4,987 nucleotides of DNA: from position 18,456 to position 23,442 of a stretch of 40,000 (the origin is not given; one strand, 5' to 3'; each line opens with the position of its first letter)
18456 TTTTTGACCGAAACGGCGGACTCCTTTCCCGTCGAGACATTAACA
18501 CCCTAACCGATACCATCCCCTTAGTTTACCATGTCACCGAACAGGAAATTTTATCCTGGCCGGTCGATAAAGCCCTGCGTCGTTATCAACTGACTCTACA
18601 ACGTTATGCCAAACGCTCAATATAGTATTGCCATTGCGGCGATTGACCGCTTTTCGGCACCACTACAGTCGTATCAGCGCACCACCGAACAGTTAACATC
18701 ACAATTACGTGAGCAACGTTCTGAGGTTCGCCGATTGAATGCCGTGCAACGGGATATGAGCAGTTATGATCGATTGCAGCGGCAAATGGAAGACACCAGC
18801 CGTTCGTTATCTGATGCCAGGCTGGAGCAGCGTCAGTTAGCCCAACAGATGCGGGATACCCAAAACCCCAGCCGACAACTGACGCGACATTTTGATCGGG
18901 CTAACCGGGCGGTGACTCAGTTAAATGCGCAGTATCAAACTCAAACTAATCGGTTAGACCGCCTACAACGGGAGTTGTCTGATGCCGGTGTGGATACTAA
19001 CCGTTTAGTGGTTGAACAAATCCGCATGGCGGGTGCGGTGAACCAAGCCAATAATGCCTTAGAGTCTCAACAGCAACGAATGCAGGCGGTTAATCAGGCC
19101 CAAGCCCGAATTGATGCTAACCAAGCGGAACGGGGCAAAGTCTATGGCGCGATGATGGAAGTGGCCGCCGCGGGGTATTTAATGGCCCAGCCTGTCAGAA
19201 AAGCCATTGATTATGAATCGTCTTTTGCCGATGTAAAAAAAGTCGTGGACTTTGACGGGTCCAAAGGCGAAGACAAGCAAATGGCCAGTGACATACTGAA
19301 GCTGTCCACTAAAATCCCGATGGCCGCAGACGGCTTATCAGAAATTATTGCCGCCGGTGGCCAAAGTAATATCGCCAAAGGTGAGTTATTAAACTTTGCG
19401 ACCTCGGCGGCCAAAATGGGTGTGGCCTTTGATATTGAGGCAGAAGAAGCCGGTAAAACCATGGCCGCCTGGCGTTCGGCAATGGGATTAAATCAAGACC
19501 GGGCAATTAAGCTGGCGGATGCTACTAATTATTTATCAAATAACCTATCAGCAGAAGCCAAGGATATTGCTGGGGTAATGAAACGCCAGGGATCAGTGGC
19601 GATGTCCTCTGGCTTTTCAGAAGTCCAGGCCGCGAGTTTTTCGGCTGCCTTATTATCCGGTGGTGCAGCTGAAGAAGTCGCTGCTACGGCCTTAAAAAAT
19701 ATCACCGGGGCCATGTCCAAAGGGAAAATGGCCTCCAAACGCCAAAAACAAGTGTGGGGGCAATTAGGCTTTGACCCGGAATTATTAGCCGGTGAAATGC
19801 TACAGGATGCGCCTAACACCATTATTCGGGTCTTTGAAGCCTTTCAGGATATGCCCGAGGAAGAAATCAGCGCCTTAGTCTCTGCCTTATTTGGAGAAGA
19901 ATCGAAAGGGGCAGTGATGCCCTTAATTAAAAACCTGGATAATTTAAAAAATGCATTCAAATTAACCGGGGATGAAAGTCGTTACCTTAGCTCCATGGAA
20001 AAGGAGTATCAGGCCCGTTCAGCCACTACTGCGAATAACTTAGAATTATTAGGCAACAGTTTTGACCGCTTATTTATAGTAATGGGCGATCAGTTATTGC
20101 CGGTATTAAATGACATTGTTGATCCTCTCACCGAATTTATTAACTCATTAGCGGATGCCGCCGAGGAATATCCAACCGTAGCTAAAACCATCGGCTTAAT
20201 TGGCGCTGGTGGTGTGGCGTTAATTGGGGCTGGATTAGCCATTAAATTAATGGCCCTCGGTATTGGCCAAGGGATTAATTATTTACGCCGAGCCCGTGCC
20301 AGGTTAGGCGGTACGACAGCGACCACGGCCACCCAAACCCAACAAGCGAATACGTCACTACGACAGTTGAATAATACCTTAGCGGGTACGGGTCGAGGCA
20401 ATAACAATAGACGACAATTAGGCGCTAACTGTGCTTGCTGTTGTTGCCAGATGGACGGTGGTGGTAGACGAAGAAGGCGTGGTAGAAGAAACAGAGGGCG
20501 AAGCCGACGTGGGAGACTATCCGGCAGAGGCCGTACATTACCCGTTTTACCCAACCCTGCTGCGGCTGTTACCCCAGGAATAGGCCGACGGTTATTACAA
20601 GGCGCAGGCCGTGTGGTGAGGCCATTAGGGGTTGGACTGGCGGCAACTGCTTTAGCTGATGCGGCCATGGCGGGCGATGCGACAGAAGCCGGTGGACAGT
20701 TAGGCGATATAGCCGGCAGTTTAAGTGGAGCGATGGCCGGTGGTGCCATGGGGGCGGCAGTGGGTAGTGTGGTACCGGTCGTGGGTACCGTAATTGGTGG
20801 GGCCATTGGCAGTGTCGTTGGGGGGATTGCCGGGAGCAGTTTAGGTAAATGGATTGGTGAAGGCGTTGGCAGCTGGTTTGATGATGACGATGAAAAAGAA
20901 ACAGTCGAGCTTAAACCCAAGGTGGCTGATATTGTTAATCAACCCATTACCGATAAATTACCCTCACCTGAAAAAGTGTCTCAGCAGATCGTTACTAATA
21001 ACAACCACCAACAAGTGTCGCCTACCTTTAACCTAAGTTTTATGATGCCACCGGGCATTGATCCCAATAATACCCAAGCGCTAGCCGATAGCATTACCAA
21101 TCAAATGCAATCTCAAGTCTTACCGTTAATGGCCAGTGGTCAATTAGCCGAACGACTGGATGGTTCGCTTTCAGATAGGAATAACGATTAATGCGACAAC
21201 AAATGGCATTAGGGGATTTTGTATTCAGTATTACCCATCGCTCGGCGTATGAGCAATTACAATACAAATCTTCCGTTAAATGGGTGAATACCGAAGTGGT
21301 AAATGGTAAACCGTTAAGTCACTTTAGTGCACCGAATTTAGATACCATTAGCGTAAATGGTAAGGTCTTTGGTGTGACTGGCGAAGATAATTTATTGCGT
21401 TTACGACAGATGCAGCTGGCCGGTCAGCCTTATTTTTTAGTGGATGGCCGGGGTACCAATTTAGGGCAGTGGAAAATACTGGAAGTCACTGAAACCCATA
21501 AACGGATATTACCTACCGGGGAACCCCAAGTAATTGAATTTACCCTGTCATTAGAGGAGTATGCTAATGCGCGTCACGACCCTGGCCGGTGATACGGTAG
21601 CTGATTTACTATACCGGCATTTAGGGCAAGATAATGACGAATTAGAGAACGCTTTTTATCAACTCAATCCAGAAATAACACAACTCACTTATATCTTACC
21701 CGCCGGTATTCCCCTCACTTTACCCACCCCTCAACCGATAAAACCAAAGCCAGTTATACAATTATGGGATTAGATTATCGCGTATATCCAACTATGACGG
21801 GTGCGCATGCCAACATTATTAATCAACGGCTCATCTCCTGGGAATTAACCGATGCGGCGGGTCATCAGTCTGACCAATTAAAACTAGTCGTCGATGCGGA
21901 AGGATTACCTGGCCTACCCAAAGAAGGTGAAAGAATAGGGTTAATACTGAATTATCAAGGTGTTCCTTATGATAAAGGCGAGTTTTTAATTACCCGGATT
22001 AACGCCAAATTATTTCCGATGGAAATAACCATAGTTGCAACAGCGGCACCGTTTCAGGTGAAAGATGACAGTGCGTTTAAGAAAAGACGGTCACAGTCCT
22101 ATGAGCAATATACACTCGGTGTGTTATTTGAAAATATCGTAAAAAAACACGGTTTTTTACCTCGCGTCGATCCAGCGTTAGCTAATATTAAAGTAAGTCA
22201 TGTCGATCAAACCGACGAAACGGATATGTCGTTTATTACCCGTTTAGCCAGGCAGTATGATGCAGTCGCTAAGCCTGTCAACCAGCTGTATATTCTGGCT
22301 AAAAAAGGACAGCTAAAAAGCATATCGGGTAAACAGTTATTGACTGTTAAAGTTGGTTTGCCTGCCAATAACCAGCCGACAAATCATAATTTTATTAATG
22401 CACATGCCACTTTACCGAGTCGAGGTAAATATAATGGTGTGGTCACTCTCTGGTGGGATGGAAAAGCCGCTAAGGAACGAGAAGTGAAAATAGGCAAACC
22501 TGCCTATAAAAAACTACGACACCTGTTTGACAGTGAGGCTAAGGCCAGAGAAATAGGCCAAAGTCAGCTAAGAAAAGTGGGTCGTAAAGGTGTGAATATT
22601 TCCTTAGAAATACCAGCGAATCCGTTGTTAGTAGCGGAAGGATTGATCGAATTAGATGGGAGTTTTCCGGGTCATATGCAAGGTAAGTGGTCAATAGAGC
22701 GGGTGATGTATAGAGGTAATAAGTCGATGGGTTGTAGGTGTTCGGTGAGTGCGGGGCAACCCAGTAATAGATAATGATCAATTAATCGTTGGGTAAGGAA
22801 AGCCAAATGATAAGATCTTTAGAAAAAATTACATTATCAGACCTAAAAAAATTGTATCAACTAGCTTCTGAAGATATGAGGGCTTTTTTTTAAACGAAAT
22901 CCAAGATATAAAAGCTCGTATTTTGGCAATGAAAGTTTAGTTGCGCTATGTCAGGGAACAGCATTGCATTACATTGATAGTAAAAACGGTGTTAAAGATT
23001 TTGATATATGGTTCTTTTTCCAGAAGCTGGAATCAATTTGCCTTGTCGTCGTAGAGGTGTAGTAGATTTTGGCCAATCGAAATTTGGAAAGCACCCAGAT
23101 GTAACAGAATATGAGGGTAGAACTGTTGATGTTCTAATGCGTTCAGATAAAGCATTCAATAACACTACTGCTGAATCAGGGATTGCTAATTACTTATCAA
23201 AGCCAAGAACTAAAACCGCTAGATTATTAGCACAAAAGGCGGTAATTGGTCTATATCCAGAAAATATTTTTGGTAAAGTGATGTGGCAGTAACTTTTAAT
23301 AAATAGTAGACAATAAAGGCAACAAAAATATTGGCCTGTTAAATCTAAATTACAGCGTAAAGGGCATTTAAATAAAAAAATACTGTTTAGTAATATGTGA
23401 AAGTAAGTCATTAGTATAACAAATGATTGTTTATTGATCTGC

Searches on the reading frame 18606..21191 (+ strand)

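Call 8: search_protein_families(library=phrogs, proteins=[window:18606-21191:+], max_evalue=0.001)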
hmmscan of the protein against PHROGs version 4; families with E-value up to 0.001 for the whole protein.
window:18606-21191:+ (861 aa): 35 families (the best 25 are shown)
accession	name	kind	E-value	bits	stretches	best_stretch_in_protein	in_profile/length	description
phrog_28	-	tail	7.2e-120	403.4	1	8-858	114-772/1228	tail length tape measure protein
phrog_794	-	tail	1.4e-54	187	1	38-856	42-762/763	tail length tape measure protein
phrog_30543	-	tail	1.9e-42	146.2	1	140-531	12-404/1167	tail length tape measure protein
phrog_167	-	tail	3.4e-40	138.7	1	11-768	109-743/1555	tail length tape measure protein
phrog_14441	-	tail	1.8e-38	133.6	1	150-362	29-238/241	tail length tape measure protein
phrog_1272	-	tail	1.6e-33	116.6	1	15-565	46-619/1606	tail length tape measure protein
phrog_991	-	tail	8.8e-33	114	1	52-778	128-704/1966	tail length tape measure protein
phrog_17727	-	tail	6.8e-29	102.1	1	359-548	16-207/443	tail length tape measure protein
phrog_1533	-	tail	1.8e-28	99.7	1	17-736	71-664/1688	tail length tape measure protein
phrog_1293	-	tail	3.3e-26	92.5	1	14-707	18-587/1424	tail length tape measure protein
phrog_1047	-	tail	3.3e-25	89.4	1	501-768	669-921/1251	tail associated lysin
phrog_10546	-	unknown function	3e-22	80.8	1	5-179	7-181/186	-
phrog_13339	-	tail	1.7e-20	72.9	1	144-545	31-435/2156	tail length tape measure protein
phrog_24596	-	unknown function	2.4e-20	73.4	1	668-765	682-777/1052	-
phrog_35707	-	tail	3.6e-20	73.2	1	167-513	52-398/755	tail length tape measure protein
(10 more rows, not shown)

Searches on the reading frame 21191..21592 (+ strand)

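Call 8: search_protein_families(library=phrogs, proteins=[window:21191-21592:+], max_evalue=0.001)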
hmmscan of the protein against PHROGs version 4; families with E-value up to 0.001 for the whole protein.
window:21191-21592:+ (133 aa): 3 families
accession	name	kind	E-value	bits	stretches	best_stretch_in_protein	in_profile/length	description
phrog_76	-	tail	7.8e-41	141.6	1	1-128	27-154/272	tail protein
phrog_4094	-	unknown function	9.8e-11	42.6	1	10-126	159-276/281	-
phrog_788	-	tail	3.7e-10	41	1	7-125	5-123/297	tail protein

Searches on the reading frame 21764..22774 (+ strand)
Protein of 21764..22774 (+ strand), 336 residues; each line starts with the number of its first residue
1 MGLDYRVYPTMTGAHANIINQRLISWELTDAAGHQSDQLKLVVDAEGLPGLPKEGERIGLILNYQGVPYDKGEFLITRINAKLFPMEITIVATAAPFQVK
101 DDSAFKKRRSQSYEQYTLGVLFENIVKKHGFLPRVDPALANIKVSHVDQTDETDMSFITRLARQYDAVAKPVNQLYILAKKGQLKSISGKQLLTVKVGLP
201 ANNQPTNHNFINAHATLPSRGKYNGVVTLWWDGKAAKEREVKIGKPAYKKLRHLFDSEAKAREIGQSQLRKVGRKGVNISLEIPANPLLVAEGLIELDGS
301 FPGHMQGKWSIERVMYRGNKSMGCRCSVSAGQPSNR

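Call 8: search_protein_families(library=phrogs, proteins=[window:21764-22774:+], max_evalue=0.001)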
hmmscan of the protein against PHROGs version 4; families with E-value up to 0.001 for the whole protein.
window:21764-22774:+ (336 aa): 4 families
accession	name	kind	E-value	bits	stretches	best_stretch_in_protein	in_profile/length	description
phrog_52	-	tail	6.7e-88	297.2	1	18-331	205-512/677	tail protein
phrog_4456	-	unknown function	1.9e-09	38.3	1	19-99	34-116/126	-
phrog_12925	-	tail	1.1e-07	32.8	1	140-245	8-106/227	tail protein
phrog_20686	-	unknown function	0.00044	21.5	0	258-330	31-101/135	-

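Call 20: find_related_loci(query=window:21764-22774:+, collection=viral_contigs, flank=10000)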
Query window:21764-22774:+ (336 aa) in viral_contigs; peptide patterns used: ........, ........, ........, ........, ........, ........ (x = any residue, [..] = any of these).
9 stretches matched a pattern; 7 encode a relative of the query (tblastn E <= 1e-3); 7 distinct loci.
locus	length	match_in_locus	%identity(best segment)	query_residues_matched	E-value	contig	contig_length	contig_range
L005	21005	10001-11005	95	1-335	0e+0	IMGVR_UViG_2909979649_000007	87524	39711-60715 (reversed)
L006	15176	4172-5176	55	1-333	6e-124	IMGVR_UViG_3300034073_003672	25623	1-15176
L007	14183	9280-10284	55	1-333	6e-124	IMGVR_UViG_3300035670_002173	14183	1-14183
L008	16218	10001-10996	48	1-330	1e-101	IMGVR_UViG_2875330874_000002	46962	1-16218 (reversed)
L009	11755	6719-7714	47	1-330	1e-100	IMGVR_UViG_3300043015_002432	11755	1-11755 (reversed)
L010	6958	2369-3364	46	1-330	1e-98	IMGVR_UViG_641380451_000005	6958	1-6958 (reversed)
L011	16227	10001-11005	55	1-333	6e-124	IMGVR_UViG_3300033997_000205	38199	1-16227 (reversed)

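Call 29: search_protein_families(library=phrogs, proteins=[L006:5336-6094:+, L006:6551-7180:-, L006:7183-7671:-, L006:7674-8012:-, L006:8022-8462:-, L006:9290-9928:-, L006:10526-12178:+, L006:12404-12922:-, L006:13252-15165:-, L006:6273-6554:-], max_evalue=0.00001)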
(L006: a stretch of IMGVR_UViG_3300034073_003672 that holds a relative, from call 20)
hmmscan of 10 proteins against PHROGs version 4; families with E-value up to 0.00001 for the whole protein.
L006:5336-6094:+ (252 aa): 6 families
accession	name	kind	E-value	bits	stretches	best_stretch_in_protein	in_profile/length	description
phrog_56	-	other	5.5e-97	327.6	1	1-252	60-323/647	DNA methyltransferase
phrog_13242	-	unknown function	3.4e-26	93.2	1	8-212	31-229/450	-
phrog_1996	-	other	3.5e-24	86.4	1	130-251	15-140/150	DNA methyltransferase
phrog_23217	-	unknown function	4e-12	47.3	1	6-88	7-89/109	-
phrog_116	-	other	4.7e-11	42.7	1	3-240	511-764/779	DNA methyltransferase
phrog_26700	-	unknown function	8.8e-10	38.7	1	4-153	8-164/552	-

L006:6551-7180:- (209 aa): 0 families

L006:7183-7671:- (162 aa): 0 families

L006:7674-8012:- (112 aa): 0 families

L006:8022-8462:- (146 aa): 1 family
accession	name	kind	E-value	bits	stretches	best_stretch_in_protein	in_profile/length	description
phrog_646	-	unknown function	5.8e-22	79.5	1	12-130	2-120/122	unknown function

L006:9290-9928:- (212 aa): 1 family
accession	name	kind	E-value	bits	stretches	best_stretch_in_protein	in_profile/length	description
phrog_164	-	DNA, RNA and nucleotide metabolism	1.9e-38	133.8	1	1-194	223-456/500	ParA-like partition protein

L006:10526-12178:+ (550 aa): 1 family
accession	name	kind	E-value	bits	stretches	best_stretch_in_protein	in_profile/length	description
phrog_5272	-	unknown function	8.2e-160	534.3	2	125-477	170-528/627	-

L006:12404-12922:- (172 aa): 0 families

L006:13252-15165:- (637 aa): 2 families
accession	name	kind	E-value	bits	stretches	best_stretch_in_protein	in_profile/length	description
phrog_4913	-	DNA, RNA and nucleotide metabolism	1.5e-164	550.8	2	1-395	597-1008/1290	replication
phrog_38391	-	unknown function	1.7e-37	130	1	2-210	294-495/750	-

L006:6273-6554:- (93 aa): 0 families

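Call 47: search_protein_families(library=padloc, proteins=[L005:11056-12036:+, L005:12104-14764:+], max_evalue=0.01)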
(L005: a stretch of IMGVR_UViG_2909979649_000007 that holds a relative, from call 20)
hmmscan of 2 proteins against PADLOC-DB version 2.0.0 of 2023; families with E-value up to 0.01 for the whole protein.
L005:11056-12036:+ (326 aa): 0 families

L005:12104-14764:+ (886 aa): 1 family
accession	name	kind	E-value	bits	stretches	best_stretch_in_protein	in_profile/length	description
PDLC04135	mad3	-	0.0012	16.4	1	275-306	19-50/374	mads_3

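Call 48: search_protein_families(library=pfam, proteins=[L005:11056-12036:+, L005:12104-14764:+], max_evalue=0.01)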
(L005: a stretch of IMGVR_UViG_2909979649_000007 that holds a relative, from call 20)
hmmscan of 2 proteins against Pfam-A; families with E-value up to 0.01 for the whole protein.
L005:11056-12036:+ (326 aa): 3 families
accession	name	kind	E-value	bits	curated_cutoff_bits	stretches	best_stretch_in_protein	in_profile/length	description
PF01972.22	SDH_protease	-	2.9e-14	53.2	31.3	1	94-190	79-175/286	ClpP-like SDH-type serine proteinase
PF00574.28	CLP_protease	-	5e-06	26.9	20.2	1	91-159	28-99/182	Clp protease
PF25145.1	NfeD1b_N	-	0.00055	20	40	1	89-168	16-93/189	NfeD1b, N-terminal domain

L005:12104-14764:+ (886 aa): 5 families
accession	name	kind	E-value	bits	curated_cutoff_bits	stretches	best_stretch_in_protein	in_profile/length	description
PF00575.29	S1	-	6.6e-09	36.5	22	1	818-879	7-71/74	S1 RNA binding domain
PF04313.20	HSDR_N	-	1.5e-08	35.2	25.1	1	56-122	122-188/198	Type I restriction enzyme R protein N terminus (HSDR_N)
PF13191.12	AAA_16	-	0.0019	19.1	32.6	1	267-431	13-151/167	AAA ATPase domain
PF00503.26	G-alpha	-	0.0038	16.9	48.8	1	264-411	5-133/333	G-protein alpha subunit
PF13401.12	AAA_22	-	0.0066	17.2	27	0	279-423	6-95/130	AAA domain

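Call 98: search_dna_similar(query=L008:10001-11014:+, collection=phages, mode=protein, max_rows=25)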
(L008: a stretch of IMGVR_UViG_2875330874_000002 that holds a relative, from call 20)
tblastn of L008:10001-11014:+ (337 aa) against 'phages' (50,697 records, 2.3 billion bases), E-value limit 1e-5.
Records with a match: 475; places in all: 475; records where one place covers at least 80% of the query: 136.
Best place of each record, by identity: <60% 475.
By first word of the organism name: Burkholderia 82; Klebsiella 80; Escherichia 58; Ralstonia 48; Yersinia 44; Salmonella 25; Vibrio 20; Peduovirus 18; Pseudomonas 16; Aeromonas 11; and 25 more.
By host as written in the record: Klebsiella pneumoniae 55; - 45; Ralstonia solanacearum 41; Burkholderia pseudomallei 31; Yersinia pestis EV76-CN 26; Burkholderia sp. 20; Escherichia coli 20; Yersinia enterocolitica 10; and 134 more.
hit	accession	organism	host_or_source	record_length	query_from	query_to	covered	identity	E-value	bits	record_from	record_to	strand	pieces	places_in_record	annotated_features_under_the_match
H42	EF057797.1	Vibrio phage VP882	Vibrio parahaemolyticus O3:K6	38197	1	333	99%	51.3%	2e-104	341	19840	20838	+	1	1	phage protein D-like | hypothetical protein | phage tail X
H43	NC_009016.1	Vibrio phage VP882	Vibrio parahaemolyticus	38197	1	333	99%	51.3%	2e-104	341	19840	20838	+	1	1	D: tail protein | hypothetical protein | baseplate hub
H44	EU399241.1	Halomonas phage phiHAP-1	-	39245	1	337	100%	46.8%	5e-90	299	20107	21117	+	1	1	putative tail protein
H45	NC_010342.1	Halomonas phage phiHAP-1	Halomonas aquamarina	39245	1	337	100%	46.8%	5e-90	299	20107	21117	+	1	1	D: tail protein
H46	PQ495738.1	Aeromonas phage PhAER-1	Aeromonas sp.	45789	3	333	98%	43.8%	2e-79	269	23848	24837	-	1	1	hypothetical protein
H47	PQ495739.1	Aeromonas phage PhAER-2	Aeromonas sp.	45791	3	333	98%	43.8%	2e-79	269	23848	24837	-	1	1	hypothetical protein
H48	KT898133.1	Aeromonas phage phiARM81ld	Aeromonas sp. ARM81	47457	3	333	98%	43.8%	1e-78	267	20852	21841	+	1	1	tail protein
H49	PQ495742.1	Aeromonas phage PhAER-5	Aeromonas sp.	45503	3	333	98%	43.5%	3e-78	266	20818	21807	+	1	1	hypothetical protein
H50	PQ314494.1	Aeromonas phage vB_AhyM_UALMA_PCAh2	Aeromonas hydrophila ATCC 7966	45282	3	333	98%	43.2%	4e-78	265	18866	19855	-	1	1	tail protein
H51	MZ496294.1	Vibrio phage ST2-2pr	Vibrio sp. St2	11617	12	317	91%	45.3%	2e-77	263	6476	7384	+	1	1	tail protein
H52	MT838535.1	Bacteriophage sp.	human fecal samples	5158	13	324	93%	43.1%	1e-72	249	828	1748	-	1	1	record has no annotation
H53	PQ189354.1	Vibrio phage 10N.286.54.F2_PE001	Vibrio cyclitrophicus 10N.286.54.F2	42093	1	334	99%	33.1%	6e-53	192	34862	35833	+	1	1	hypothetical protein (x2)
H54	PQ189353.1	Vibrio phage 10N.286.54.E5_PE002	Vibrio cyclitrophicus 10N.286.54.E5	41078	7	334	97%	33.1%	1e-52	192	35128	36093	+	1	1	hypothetical protein (x2)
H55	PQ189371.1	Vibrio phage 10N.286.55.C4_PE001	Vibrio cyclitrophicus 10N.286.55.C4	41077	7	334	97%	33.1%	1e-52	192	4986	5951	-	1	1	hypothetical protein (x2)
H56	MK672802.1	Vibrio phage Va_90-11-286_p16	Vibrio anguillarum strain 90-11-286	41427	7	335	98%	32.3%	9e-52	189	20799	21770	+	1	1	hypothetical protein (x2)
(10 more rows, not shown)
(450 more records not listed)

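Call 103: find_related_loci(query=L006:5336-6094:+, collection=viral_contigs, flank=9000)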
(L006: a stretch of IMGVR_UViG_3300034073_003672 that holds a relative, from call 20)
Query L006:5336-6094:+ (252 aa) in viral_contigs; peptide patterns used: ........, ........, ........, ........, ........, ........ (x = any residue, [..] = any of these).
600 stretches matched a pattern (row limit reached: there are more); 597 encode a relative of the query (tblastn E <= 1e-3); the best 80 are kept; 80 distinct loci.
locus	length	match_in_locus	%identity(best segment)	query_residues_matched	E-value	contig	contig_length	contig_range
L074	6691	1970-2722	84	2-252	5e-148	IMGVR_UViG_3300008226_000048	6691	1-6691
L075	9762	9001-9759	74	1-252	3e-132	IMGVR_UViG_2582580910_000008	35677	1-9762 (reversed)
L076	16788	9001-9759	72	1-252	2e-130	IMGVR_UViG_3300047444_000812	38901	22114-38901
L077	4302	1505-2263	71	1-252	2e-131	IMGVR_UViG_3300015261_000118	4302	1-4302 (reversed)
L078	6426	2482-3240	72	1-252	6e-129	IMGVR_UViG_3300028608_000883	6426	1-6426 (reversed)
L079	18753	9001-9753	70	2-252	7e-129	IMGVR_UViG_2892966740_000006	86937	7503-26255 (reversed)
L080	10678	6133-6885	72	1-252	7e-128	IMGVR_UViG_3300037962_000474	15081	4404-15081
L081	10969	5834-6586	72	1-252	8e-128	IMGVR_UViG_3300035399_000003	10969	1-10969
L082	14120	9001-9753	72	1-252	7e-128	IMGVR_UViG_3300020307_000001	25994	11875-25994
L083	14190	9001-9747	69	4-252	1e-127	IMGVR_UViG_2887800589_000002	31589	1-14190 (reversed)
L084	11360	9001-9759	69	1-252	7e-125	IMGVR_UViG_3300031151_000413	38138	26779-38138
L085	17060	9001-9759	70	1-252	6e-124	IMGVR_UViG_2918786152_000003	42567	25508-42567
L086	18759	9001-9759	69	1-252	2e-123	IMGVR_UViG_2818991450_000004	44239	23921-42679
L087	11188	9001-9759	68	1-252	2e-123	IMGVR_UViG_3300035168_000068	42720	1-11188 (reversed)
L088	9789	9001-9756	69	1-252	1e-123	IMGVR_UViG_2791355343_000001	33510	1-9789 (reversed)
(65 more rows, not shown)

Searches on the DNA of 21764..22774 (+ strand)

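Call 78: search_with_rna_model(model_id=R1, sources=[L008, L005, L006, L007, L009, L010, L011, L056, L057, L060, L012], max_evalue=1)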
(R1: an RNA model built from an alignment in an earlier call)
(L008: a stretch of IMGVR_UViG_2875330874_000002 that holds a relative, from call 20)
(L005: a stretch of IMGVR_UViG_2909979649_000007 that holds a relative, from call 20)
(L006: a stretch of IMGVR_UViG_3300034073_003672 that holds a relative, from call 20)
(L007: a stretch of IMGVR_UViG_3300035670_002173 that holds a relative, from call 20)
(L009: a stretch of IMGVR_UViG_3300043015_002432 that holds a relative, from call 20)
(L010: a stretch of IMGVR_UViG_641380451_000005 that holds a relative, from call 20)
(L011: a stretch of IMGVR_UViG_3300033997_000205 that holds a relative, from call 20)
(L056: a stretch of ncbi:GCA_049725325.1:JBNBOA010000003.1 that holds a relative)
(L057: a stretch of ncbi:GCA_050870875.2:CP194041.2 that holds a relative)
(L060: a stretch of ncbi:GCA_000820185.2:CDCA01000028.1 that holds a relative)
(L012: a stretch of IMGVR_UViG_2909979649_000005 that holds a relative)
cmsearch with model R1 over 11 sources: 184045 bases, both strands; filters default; matches with E-value up to 1: 9.
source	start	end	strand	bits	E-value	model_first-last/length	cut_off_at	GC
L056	11427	11529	+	68.4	1.3e-14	1-93/93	no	0.42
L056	10608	10707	+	65.1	8.9e-14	1-93/93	no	0.43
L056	7509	7611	+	63.6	2.2e-13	1-93/93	no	0.49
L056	8182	8283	+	58.7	4e-12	1-93/93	no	0.48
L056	12487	12547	+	37.6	1.1e-06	1-93/93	no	0.59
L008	13082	13207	+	33.2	1.5e-05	1-93/93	no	0.49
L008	14464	14560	+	33.2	1.6e-05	1-93/93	no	0.48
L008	13830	13955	+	27.9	0.00037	1-93/93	no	0.47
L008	15286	15411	+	21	0.021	1-93/93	no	0.45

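Call 80: search_dna_similar(query=L008:6000-16218:+, collection=phages, mode=near, max_rows=10)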
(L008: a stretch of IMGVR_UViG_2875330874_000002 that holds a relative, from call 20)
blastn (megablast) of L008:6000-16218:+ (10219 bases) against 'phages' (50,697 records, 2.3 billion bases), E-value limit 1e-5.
Records with a match: 1; places in all: 2; records where one place covers at least 80% of the query: 0.
Best place of each record, by identity: 90-95% 1.
By first word of the organism name: Vibrio 1.
By host as written in the record: Vibrio anguillarum strain 90-11-286 1.
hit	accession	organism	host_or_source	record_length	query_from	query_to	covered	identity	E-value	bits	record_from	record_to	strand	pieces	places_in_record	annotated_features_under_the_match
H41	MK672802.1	Vibrio phage Va_90-11-286_p16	Vibrio anguillarum strain 90-11-286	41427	7834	10219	3%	94.0%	2e-44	532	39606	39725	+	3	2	hypothetical protein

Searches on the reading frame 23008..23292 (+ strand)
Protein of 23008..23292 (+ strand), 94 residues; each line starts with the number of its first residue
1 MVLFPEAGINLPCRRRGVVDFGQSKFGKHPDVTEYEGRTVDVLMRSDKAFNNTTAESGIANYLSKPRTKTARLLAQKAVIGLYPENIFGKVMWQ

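Call 8: search_protein_families(library=phrogs, proteins=[window:23008-23292:+], max_evalue=0.001)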
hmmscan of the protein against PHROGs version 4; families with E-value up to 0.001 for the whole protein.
window:23008-23292:+ (94 aa): 0 families

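Call 30: search_protein_families(library=phrogs, proteins=[window:23008-23292:+], max_evalue=0.001)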
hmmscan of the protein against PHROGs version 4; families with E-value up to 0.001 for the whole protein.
window:23008-23292:+ (94 aa): 0 families
